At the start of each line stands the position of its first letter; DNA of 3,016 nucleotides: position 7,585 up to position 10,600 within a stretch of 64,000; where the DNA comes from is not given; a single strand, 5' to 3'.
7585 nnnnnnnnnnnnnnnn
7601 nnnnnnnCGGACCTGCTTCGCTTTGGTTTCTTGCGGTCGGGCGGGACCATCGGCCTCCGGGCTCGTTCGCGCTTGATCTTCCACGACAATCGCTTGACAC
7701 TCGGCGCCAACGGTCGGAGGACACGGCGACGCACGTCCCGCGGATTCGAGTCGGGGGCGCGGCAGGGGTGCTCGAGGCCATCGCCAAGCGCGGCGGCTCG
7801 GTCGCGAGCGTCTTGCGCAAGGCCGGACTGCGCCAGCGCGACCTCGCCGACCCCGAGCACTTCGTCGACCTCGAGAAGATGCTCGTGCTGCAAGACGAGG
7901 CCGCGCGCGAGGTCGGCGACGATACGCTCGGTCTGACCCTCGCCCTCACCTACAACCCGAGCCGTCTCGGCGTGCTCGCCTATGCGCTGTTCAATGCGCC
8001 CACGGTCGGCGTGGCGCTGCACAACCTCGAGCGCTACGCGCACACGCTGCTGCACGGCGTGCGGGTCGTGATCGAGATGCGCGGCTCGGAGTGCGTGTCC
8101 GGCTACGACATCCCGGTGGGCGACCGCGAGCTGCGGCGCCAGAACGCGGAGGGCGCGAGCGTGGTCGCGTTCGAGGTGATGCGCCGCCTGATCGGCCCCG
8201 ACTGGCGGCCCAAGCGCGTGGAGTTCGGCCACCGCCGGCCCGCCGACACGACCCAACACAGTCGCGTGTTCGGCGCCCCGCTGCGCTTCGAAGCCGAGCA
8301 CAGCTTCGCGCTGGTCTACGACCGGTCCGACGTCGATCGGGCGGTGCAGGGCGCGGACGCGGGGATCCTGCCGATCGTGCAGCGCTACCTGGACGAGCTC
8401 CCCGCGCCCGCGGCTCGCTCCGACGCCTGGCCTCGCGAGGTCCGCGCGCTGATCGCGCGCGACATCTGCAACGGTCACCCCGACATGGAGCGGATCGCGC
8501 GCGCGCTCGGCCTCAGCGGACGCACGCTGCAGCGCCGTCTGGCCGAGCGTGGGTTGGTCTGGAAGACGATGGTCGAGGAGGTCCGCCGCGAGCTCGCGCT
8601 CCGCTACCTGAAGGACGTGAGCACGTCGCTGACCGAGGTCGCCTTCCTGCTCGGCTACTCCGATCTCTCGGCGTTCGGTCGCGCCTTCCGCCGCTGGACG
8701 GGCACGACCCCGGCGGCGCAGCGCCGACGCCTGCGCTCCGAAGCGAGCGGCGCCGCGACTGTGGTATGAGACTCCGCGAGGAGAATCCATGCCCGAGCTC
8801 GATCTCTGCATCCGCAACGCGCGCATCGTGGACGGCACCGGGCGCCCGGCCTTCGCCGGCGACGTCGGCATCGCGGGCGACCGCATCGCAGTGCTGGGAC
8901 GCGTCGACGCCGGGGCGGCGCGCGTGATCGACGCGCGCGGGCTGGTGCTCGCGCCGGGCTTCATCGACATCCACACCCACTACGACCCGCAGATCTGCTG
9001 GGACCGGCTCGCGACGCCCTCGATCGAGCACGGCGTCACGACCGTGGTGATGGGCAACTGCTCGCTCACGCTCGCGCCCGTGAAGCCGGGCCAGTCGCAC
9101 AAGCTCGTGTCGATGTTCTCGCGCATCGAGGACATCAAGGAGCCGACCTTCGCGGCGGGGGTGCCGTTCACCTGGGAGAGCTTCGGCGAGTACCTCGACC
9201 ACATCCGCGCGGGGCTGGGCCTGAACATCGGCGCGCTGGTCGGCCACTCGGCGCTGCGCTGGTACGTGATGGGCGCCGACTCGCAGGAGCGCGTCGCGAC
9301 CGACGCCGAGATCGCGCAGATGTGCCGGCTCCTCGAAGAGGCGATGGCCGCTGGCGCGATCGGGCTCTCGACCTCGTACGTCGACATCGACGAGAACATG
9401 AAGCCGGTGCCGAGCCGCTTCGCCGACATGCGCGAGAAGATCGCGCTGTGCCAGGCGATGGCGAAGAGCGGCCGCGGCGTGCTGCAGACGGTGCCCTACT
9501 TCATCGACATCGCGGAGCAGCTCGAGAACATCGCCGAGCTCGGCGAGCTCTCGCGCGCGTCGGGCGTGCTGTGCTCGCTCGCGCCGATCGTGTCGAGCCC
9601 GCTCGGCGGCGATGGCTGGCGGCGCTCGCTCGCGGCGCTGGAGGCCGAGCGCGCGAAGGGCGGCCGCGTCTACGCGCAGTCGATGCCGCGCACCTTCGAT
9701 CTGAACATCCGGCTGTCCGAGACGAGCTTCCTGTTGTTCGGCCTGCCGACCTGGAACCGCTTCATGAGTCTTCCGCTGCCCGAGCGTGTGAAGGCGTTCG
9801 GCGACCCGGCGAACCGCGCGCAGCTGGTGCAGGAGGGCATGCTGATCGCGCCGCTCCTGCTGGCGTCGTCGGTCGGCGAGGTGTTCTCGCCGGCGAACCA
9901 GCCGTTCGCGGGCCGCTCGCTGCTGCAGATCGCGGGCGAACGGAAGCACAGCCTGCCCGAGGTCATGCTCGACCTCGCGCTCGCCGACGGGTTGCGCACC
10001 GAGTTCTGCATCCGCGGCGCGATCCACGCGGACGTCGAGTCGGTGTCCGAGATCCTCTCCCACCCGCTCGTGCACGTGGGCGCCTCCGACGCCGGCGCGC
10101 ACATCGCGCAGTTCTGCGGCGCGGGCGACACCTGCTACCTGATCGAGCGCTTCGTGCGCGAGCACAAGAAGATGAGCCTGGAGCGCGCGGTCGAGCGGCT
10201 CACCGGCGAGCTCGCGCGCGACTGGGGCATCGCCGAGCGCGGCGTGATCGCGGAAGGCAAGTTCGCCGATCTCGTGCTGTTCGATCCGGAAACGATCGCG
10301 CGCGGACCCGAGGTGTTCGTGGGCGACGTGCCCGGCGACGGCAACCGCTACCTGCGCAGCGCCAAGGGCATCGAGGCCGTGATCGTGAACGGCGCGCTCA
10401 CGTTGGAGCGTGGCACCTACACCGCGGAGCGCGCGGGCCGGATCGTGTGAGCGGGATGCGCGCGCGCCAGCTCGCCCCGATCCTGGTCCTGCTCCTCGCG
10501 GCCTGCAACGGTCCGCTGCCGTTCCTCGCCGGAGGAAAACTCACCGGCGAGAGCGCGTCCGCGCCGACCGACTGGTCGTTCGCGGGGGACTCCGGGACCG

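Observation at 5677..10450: TPP-enzyme homologue with apparently degenerate catalytic and cofactor-binding motifs, coupled to a 72-aa ORF and flanked by an AraC regulator and a D-aminoacylase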

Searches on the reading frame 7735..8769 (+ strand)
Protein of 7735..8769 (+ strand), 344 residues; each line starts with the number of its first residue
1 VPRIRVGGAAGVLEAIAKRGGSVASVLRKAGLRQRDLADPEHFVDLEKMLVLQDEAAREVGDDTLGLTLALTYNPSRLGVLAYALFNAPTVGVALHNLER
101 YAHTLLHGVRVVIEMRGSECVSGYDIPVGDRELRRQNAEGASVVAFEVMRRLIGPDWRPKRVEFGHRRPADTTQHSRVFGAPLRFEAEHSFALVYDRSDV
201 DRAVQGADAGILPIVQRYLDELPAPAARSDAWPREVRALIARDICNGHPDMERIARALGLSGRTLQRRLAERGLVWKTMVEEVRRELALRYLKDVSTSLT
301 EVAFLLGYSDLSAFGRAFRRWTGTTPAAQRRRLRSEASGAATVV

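Call 8: search_protein_families(library=pfam, proteins=[window:7735-8769:+], max_evalue=0.01)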
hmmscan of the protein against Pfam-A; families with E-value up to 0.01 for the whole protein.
window:7735-8769:+ (344 aa): 4 families
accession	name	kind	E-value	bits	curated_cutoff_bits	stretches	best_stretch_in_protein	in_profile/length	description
PF12625.12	Arabinose_bd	-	2.1e-39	136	27.6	1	20-202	1-183/185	Arabinose-binding domain of AraC transcription regulator, N-term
PF12833.13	HTH_18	-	9.3e-19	68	33.6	1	254-332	1-80/80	Helix-turn-helix domain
PF00165.29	HTH_AraC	-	1.3e-07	32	26.6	1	297-328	9-39/42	Bacterial regulatory helix-turn-helix proteins, AraC family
PF09312.16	SurA_N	-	0.0034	18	30.8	1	251-291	76-116/118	SurA N-terminal domain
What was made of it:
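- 7768..8769 (+): AraC-family regulator (Arabinose_bd + HTH_18); the start codon is uncertain (7768, 7801 or 7810). Pfam E 2e-39 and 9e-19 (call 8).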

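Call 9: search_protein_families(library=ncbifam, proteins=[window:7735-8769:+], max_evalue=0.01)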
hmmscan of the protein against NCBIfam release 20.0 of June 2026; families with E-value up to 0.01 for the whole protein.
window:7735-8769:+ (344 aa): 19 families
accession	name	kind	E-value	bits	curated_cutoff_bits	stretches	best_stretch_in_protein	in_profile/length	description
NF049968.1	QhpR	equivalog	8.9e-68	228.5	250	1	46-330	2-284/284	AraC-like transcriptional regulator QhpR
NF050186.1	TransRegGliRPseudo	equivalog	8.1e-39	133.9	570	1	20-332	23-336/338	AraC family transcriptional regulator GliR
NF053784.1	TranRegCyprAlk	equivalog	4.4e-23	82.2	500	1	23-331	27-335/336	transcriptional regulator CypR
NF007243.0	PRK09685.1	equivalog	2.5e-10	40.3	199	1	231-333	198-302/303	transcriptional regulator FeaR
NF052534.1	RzbtTranRegRhrA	equivalog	1.6e-09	37.4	500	1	210-331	187-309/312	rhizobactin biosynthesis transcriptional regulator RhrA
NF006902.0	PRK09393.1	equivalog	1.3e-07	31.2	425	1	250-336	238-325/327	transcriptional regulator FtrA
NF010028.0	PRK13503.1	equivalog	5.5e-06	26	288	1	251-332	190-272/278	HTH-type transcriptional activator RhaS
NF011732.0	PRK15185.1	equivalog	1.5e-05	24.5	354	1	252-328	226-302/309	transcriptional regulator HilD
NF041533.1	trans_reg_TagK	equivalog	2.1e-05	24.4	270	1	236-336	10-110/178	transcriptional regulator TagK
NF007432.1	PRK09978.1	equivalog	3.1e-05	23.3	500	1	250-333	160-243/274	DNA-binding transcriptional regulator GadX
NF007633.0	PRK10296.1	equivalog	4.1e-05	23.2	264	1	278-335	220-277/280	transcriptional regulator ChbR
TIGR04094.1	adjacent_YSIRK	equivalog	0.00011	21.3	200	1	254-327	307-380/383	YSIRK-targeted surface antigen transcriptional regulator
NF007860.0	PRK10572.1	equivalog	0.00015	20.7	208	1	234-334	186-286/292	arabinose operon transcriptional regulator AraC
NF047455.1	TF_Staph_AryK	equivalog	0.00016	20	850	1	251-336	176-262/759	transcriptional regulator AryK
TIGR02297.1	HpaA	equivalog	0.00024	20.4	274.65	1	273-332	233-287/287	4-hydroxyphenylacetate catabolism regulatory protein HpaA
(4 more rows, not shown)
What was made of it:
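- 7768..8769 (+): Nearest NCBIfam is QhpR, 228 bits, below its cut-off of 250 (call 9).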

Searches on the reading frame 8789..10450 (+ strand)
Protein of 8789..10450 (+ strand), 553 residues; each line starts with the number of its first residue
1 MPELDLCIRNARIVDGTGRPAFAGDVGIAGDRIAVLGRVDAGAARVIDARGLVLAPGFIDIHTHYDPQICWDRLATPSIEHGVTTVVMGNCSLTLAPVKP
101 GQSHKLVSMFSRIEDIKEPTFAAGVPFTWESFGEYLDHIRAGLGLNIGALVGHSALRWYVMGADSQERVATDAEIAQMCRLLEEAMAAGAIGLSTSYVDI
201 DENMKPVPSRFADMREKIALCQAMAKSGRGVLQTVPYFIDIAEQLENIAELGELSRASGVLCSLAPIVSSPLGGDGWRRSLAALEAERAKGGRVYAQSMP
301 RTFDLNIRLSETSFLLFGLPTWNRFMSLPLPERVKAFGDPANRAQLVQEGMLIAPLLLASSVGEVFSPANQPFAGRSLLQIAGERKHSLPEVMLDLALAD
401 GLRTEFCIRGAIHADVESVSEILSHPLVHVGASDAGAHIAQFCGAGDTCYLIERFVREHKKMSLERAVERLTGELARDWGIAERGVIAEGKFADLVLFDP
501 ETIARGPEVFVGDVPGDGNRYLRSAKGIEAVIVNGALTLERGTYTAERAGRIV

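Call 8: search_protein_families(library=pfam, proteins=[window:8789-10450:+], max_evalue=0.01)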
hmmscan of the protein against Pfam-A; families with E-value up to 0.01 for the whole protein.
window:8789-10450:+ (553 aa): 2 families
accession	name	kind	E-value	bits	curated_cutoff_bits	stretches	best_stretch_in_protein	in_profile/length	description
PF07969.17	Amidohydro_3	-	7.6e-31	108.5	29.7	2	45-262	1-203/472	Amidohydrolase family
PF01979.26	Amidohydro_1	-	3.6e-07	30.2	25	1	445-535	254-342/345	Amidohydrolase family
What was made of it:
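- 8789..10450 (+): D-aminoacylase-like amidohydrolase; a neighbour, probably not part of the module. Amidohydro_3 (call 8).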

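Call 9: search_protein_families(library=ncbifam, proteins=[window:8789-10450:+], max_evalue=0.01)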
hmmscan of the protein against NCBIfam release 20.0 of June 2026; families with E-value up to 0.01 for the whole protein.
window:8789-10450:+ (553 aa): 57 families (the best 25 are shown)
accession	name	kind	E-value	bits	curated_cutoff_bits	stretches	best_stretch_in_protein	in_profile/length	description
NF006560.0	PRK09061.1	subfamily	2.7e-24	85.4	340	2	3-74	25-95/517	amidohydrolase family protein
NF009941.0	PRK13404.1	subfamily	6.6e-14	51.4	647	1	2-88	2-86/478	dihydropyrimidinase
NF006689.0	PRK09237.1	equivalog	1.5e-13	50.1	371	1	4-87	3-90/383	amidohydrolase/deacetylase family metallohydrolase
NF006688.0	PRK09236.1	equivalog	5.6e-12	45.2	535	2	458-547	344-434/444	dihydroorotase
NF004839.0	PRK06189.1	equivalog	9e-12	44.3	631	1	4-67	3-65/451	allantoinase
TIGR01178.1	ade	equivalog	1e-11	44.1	472.5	1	5-88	1-83/552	adenine deaminase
NF006559.0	PRK09060.1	equivalog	1.3e-11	43.5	482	1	3-66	4-66/444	dihydroorotase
TIGR02318.1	phosphono_phnM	equivalog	2.3e-11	43.2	390.55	2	23-65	15-57/376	phosphonate metabolism protein PhnM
TIGR02033.1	D-hydantoinase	equivalog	2.4e-11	43.2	393.25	1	7-68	2-63/454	dihydropyrimidinase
NF006839.0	PRK09357.1-4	equivalog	3.6e-11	42.3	576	1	6-88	2-90/422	dihydroorotase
TIGR03178.1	allantoinase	equivalog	8.6e-11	41.3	357.85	1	5-65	1-60/441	allantoinase AllB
NF006056.0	PRK08204.1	subfamily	8.9e-11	41.2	391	1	8-64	7-66/449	hypothetical protein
NF005791.0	PRK07627.1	equivalog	3.8e-10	39.3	442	1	6-64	3-63/425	dihydroorotase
NF002668.0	PRK02382.1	equivalog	4.3e-10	38.9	452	2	8-87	3-84/436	dihydroorotase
NF011984.0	PRK15446.1-5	equivalog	7.6e-10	38.1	260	2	6-64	4-60/379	alpha-D-ribose 1-methylphosphonate 5-triphosphate diphosphatase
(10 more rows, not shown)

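Call 49: search_solved_structures(query=window:8789-10450:+, max_evalue=0.00001)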
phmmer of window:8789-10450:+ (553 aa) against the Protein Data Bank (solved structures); distinct sequences matched with E-value up to 0.00001: 23.
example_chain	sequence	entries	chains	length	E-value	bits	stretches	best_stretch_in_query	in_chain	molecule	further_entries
1m7j_A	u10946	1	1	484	2.6e-43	151.6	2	5-197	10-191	D-aminoacylase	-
1v4y_A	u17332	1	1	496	2.7e-43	151.5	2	5-225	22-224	D-aminoacylase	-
1rjp_A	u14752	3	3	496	2.8e-43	151.5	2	5-197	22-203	D-aminoacylase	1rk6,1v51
1rjq_A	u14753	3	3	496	3.4e-43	151.2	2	5-223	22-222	D-aminoacylase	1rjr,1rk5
9g5m_A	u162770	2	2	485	1e-40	143.1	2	4-234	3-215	Amidohydrolase family protein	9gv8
3gip_A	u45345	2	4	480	3.1e-36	128.3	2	3-197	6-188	N-acyl-D-glutamate deacylase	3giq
9kb3_A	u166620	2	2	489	1.6e-33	119.3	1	4-207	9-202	Carbohydrate de-N-acetylated protein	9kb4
9kb1_A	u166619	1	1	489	1.7e-33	119.2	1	4-207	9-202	PpOngB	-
1nfg_A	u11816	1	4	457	9.2e-09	37.6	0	4-79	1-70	D-hydantoinase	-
3sfw_A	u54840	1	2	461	3e-08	35.9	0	8-68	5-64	Dihydropyrimidinase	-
8hfd_A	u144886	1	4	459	1e-07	34.1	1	4-86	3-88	Allantoinase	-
3e74_A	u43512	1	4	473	1e-07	34.1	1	4-86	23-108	Allantoinase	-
8je0_A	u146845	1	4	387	8.4e-07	31.1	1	3-65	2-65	Amidase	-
2qt3_A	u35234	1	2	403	1.8e-06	30.1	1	3-68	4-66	N-isopropylammelide isopropyl amidohydrolase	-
4cqc_A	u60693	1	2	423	2e-06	29.9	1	3-68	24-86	N-ISOPROPYLAMMELIDE ISOPROPYL AMIDOHYDROLASE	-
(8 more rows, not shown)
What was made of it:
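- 8789..10450 (+): Best solved relative 1m7j D-aminoacylase, E 2.6e-43 (call 49).
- On D-aminoacylase-type amidohydrolases: 1m7j E 2.6e-43, 3gip E 3e-36 (call 49).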
